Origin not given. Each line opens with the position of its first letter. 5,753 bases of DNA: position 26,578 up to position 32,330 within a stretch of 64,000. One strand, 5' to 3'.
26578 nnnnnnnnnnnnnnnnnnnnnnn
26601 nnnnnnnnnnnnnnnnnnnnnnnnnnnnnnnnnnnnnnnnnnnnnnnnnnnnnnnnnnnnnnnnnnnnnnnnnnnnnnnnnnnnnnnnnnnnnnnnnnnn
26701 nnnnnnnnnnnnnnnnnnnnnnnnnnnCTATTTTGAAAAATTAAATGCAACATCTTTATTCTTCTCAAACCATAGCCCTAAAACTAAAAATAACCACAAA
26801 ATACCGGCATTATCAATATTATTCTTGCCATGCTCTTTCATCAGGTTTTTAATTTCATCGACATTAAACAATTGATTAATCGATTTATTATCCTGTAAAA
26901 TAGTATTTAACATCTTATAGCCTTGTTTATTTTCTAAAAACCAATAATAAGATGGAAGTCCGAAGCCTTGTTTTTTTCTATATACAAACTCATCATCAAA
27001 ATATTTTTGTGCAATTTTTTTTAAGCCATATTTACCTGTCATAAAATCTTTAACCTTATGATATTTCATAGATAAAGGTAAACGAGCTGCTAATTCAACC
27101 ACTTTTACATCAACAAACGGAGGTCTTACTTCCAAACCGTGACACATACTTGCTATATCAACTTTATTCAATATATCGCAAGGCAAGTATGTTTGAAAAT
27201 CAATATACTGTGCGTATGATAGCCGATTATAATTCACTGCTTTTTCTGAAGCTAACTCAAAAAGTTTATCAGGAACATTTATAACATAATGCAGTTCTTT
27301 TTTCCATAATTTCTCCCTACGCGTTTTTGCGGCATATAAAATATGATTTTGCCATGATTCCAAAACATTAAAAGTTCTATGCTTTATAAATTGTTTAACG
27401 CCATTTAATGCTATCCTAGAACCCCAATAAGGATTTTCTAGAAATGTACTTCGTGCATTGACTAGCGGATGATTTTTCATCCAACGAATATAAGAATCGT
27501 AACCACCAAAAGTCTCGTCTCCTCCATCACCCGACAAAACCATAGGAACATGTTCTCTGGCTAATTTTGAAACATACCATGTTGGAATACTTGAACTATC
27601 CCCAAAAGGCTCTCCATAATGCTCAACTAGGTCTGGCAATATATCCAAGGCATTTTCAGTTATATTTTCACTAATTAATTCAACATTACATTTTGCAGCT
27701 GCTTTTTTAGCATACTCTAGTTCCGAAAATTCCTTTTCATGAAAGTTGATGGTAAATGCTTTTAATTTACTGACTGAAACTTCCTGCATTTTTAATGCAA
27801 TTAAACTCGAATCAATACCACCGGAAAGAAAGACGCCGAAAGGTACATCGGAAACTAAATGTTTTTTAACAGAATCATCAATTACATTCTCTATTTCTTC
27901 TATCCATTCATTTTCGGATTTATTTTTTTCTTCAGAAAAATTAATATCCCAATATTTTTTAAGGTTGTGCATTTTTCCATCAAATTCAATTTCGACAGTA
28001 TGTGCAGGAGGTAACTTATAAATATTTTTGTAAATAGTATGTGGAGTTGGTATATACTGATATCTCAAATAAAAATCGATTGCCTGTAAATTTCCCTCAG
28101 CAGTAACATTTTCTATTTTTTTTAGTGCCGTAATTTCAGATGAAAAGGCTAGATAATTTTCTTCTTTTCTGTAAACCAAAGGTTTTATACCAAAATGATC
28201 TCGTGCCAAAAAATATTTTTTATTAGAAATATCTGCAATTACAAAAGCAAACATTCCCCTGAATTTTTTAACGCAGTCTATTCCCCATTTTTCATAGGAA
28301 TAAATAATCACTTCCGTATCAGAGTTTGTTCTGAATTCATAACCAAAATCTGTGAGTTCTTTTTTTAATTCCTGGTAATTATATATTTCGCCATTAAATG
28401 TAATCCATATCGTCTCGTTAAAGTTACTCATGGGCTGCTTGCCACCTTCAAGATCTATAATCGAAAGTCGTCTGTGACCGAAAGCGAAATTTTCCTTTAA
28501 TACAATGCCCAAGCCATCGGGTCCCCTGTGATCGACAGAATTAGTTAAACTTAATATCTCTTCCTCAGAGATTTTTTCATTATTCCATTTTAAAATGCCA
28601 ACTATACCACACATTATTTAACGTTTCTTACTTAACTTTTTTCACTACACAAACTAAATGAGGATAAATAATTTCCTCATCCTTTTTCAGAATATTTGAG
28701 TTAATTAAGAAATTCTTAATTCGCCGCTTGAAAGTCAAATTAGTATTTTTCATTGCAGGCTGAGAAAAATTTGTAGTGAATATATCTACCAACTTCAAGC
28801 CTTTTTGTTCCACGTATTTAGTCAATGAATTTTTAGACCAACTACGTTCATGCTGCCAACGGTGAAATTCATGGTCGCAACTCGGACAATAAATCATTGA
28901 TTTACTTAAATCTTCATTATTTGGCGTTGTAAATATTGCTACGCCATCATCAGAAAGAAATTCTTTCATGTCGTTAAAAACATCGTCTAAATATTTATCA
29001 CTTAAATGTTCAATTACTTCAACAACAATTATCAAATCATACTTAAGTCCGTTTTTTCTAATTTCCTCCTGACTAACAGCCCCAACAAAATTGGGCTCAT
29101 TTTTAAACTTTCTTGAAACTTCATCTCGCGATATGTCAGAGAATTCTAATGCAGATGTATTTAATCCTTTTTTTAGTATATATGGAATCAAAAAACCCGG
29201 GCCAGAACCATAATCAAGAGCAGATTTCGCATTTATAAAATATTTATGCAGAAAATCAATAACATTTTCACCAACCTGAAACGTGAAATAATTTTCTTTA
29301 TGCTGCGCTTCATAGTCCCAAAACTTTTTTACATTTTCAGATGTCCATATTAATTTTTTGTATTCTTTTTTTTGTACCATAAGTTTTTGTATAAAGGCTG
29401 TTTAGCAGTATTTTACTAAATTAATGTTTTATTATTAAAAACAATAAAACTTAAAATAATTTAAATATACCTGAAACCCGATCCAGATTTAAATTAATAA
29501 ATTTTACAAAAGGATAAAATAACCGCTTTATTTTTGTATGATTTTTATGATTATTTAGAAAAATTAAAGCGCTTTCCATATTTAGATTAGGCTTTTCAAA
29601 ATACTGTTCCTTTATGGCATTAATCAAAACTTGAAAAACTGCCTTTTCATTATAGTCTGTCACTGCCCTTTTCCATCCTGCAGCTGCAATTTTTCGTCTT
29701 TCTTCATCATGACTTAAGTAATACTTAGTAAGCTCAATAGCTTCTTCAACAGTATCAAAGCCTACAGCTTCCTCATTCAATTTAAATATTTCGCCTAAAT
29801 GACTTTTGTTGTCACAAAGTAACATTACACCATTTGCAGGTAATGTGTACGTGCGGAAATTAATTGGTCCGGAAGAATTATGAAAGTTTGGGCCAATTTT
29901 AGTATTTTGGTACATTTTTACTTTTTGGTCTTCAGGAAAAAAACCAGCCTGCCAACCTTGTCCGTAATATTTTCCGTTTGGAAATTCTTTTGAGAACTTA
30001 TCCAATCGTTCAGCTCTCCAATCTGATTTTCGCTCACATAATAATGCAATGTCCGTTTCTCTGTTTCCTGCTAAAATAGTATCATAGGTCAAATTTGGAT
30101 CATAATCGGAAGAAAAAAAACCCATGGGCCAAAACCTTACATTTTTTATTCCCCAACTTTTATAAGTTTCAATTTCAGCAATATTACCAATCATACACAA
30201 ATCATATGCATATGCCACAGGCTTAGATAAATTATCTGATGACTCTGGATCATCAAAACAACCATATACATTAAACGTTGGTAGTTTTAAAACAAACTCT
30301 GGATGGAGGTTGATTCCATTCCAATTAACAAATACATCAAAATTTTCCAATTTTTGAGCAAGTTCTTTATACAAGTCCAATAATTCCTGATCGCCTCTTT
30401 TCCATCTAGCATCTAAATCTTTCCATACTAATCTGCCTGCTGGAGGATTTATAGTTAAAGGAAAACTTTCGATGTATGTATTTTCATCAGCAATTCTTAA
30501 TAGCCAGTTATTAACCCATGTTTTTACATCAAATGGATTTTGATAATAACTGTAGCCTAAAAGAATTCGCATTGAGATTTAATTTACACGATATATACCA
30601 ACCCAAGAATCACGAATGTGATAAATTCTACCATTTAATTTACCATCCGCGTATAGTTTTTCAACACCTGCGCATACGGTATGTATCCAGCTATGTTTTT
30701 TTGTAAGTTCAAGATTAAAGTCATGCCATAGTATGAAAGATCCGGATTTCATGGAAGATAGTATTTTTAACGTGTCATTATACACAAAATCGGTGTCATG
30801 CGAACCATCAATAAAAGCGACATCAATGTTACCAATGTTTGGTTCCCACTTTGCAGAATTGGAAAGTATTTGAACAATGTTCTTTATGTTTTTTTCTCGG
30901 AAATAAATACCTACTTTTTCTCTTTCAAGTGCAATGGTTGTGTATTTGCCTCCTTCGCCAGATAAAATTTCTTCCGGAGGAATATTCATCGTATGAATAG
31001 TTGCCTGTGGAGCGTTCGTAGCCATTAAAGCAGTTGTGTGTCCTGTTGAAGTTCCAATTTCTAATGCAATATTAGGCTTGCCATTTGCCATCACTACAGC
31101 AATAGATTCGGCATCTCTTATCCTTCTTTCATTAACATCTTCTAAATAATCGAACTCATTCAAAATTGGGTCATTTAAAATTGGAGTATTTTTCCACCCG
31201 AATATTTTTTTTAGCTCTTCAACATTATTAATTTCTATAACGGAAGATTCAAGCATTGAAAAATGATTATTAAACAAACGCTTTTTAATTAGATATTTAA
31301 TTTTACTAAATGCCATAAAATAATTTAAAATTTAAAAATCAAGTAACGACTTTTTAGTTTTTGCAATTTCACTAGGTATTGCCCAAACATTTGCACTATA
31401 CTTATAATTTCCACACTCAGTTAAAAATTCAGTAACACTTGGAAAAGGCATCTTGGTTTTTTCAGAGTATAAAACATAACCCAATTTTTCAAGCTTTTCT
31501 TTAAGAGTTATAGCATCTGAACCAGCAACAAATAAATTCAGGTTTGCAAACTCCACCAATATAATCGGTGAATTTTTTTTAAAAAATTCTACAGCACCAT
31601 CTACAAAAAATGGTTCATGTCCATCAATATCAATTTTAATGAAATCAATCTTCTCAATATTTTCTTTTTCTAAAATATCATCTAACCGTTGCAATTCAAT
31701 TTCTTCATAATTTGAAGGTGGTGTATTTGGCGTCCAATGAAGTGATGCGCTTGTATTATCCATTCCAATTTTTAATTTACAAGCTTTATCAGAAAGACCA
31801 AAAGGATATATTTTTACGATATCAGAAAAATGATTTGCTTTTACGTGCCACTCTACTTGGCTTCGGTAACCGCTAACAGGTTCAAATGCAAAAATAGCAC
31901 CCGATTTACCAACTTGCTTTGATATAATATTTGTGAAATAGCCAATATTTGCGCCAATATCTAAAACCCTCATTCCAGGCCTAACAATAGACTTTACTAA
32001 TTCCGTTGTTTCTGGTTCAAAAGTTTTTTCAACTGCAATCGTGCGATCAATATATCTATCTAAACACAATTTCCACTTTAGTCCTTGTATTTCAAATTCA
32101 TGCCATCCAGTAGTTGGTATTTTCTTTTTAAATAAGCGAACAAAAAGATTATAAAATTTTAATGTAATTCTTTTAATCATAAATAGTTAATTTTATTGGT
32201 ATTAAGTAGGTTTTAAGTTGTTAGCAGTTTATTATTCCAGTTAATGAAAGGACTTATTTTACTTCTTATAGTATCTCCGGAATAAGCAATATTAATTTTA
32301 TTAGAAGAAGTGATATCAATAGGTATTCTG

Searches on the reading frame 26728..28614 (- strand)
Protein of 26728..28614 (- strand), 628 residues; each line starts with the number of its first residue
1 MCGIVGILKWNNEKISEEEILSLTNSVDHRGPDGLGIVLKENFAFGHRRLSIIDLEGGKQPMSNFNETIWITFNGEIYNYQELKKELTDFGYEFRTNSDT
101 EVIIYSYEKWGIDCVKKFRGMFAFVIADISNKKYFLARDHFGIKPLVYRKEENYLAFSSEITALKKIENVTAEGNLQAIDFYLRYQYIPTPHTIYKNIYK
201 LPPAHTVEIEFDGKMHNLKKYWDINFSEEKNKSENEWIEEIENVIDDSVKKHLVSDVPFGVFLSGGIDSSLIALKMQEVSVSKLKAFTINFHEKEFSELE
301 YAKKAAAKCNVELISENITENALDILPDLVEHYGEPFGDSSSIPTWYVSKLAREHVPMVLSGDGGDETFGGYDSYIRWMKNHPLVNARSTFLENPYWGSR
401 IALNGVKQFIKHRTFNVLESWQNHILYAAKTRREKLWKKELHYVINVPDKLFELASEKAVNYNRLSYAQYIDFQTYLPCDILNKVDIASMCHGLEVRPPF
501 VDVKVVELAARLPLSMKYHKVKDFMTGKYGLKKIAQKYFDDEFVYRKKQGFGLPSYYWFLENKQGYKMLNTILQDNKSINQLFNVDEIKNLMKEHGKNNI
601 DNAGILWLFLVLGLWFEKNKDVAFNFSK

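Call 5: search_protein_families(library=pfam, proteins=[window:26728-28614:-], max_evalue=0.001)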
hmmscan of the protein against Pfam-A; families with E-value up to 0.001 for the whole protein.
window:26728-28614:- (628 aa): 5 families
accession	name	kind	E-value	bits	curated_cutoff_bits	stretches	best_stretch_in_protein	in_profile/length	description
PF00733.27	Asn_synthase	-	8.1e-85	286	21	1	241-616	2-353/354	Asparagine synthase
PF13537.11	GATase_7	-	2.2e-46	157.3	25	1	47-165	1-122/123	Glutamine amidotransferase domain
PF13522.11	GATase_6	-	2.3e-41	141.3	27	1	32-160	1-130/130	Glutamine amidotransferase domain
PF06508.19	QueC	-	7.4e-05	22.8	22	1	261-314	4-56/210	Queuosine biosynthesis protein QueC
PF12481.13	DUF3700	-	0.00033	20.7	27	1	67-166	75-178/228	Aluminium induced protein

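Call 6: search_protein_families(library=ncbifam, proteins=[window:26728-28614:-], max_evalue=0.01)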
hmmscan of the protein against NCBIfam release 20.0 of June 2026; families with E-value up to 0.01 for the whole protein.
window:26728-28614:- (628 aa): 15 families
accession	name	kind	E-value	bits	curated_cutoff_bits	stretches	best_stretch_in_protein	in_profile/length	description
TIGR03108.1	eps_aminotran_1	hypoth_equivalog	4.1e-161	537.8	816.9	1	1-616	1-625/628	XrtA/PEP-CTERM system amidotransferase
TIGR01536.1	asn_synth_AEB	equivalog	1.8e-139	466.1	267.1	1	2-551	1-517/517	asparagine synthase (glutamine-hydrolyzing)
TIGR03104.1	trio_amidotrans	equivalog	2.8e-117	392.4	570.1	2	1-386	1-396/589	N-acetylglutaminylglutamine amidotransferase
NF006949.0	PRK09431.1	equivalog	3.9e-91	306.3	499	3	1-167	1-168/554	asparagine synthase B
NF033535.1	lass_lactam_cya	exception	3.7e-70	237.3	525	2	1-369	1-376/668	lasso peptide isopeptide bond-forming cyclase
TIGR01134.1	purF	equivalog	3.1e-13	49.9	350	1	39-168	62-203/432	amidophosphoribosyltransferase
NF001484.0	PRK00331.1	subfamily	2.1e-10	39.6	381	1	61-167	87-201/601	isomerizing glutamine--fructose-6-phosphate transaminase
NF033561.1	macrolact_Ik_Al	subfamily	8.4e-10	37.9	300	1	124-368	83-330/561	albusnodin/ikarugamycin family macrolactam cyclase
TIGR01135.1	glmS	equivalog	5.7e-09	35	418.05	1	65-167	90-200/607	glutamine--fructose-6-phosphate transaminase (isomerizing)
TIGR00364.1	TIGR00364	equivalog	0.00017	21.2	150.3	1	261-313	3-54/201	7-cyano-7-deazaguanine synthase QueC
TIGR00552.1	nadE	equivalog_domain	0.0015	17.8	63.65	1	236-315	4-83/251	NAD(+) synthase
TIGR00268.2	TIGR00268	equivalog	0.0017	17.7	150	1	254-320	11-78/259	ATP-dependent sacrificial sulfur transferase LarE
NF002048.0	PRK00876.1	subfamily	0.0017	17.3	313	1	232-320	14-102/330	NAD(+) synthase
NF010587.0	PRK13980.1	equivalog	0.0027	16.9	255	1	235-320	12-96/267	NAD+ synthase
NF011155.0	PRK14561.1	equivalog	0.0063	16.2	207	0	261-336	5-76/195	hypothetical protein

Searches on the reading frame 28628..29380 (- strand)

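Call 5: search_protein_families(library=pfam, proteins=[window:28628-29380:-], max_evalue=0.001)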
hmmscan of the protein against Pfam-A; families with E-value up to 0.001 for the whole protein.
window:28628-29380:- (250 aa): 5 families
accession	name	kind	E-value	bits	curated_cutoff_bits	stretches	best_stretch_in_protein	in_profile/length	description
PF13489.12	Methyltransf_23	-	1.7e-16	60.9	27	1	41-198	13-162/164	Methyltransferase domain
PF08242.18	Methyltransf_12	-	3.7e-08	34.4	30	1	55-147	1-97/98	Methyltransferase domain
PF08241.18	Methyltransf_11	-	4e-06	27.8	21.2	1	55-150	1-95/95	Methyltransferase domain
PF13649.12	Methyltransf_25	-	5.7e-06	27.4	27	1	55-146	2-97/97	Methyltransferase domain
PF02353.26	CMAS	-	0.0007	19.4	27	0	54-152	66-166/273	Mycolic acid cyclopropane synthetase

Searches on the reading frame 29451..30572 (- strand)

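Call 5: search_protein_families(library=pfam, proteins=[window:29451-30572:-], max_evalue=0.001)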
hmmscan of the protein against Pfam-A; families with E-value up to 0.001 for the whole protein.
window:29451-30572:- (373 aa): 1 family
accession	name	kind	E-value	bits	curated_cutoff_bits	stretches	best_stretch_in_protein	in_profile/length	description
PF13524.12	Glyco_trans_1_2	-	2.8e-20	73.2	25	1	199-311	16-137/144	Glycosyl transferase-like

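Call 48: search_protein_families(library=ncbifam, proteins=[window:29451-30572:-], max_evalue=1e-10)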
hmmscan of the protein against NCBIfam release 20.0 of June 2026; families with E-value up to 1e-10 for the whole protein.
window:29451-30572:- (373 aa): 0 families

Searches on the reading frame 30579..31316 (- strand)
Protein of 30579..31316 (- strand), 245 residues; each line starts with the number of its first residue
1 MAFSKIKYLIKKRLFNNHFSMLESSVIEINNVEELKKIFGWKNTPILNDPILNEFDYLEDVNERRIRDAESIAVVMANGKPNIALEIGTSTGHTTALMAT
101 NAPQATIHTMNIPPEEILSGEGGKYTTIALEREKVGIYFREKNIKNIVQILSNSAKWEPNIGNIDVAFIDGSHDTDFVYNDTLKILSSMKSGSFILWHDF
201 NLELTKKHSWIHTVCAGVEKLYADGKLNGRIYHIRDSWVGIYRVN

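Call 5: search_protein_families(library=pfam, proteins=[window:30579-31316:-], max_evalue=0.001)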
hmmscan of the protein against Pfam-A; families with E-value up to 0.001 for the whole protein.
window:30579-31316:- (245 aa): 1 family
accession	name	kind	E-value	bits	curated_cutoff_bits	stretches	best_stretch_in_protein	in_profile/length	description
PF13578.12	Methyltransf_24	-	9.8e-13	49.3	26.3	1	85-200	1-105/105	Methyltransferase domain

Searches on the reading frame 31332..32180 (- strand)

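Call 5: search_protein_families(library=pfam, proteins=[window:31332-32180:-], max_evalue=0.001)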
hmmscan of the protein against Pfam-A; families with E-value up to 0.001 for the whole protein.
window:31332-32180:- (282 aa): 2 families
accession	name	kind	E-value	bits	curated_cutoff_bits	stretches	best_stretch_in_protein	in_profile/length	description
PF05050.19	Methyltransf_21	-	8.9e-19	68.7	22.7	1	74-236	1-172/173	Methyltransferase FkbM domain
PF01135.25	PCMT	-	1.3e-05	25.5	20.3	1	58-120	65-125/210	Protein-L-isoaspartate(D-aspartate) O-methyltransferase (PCMT)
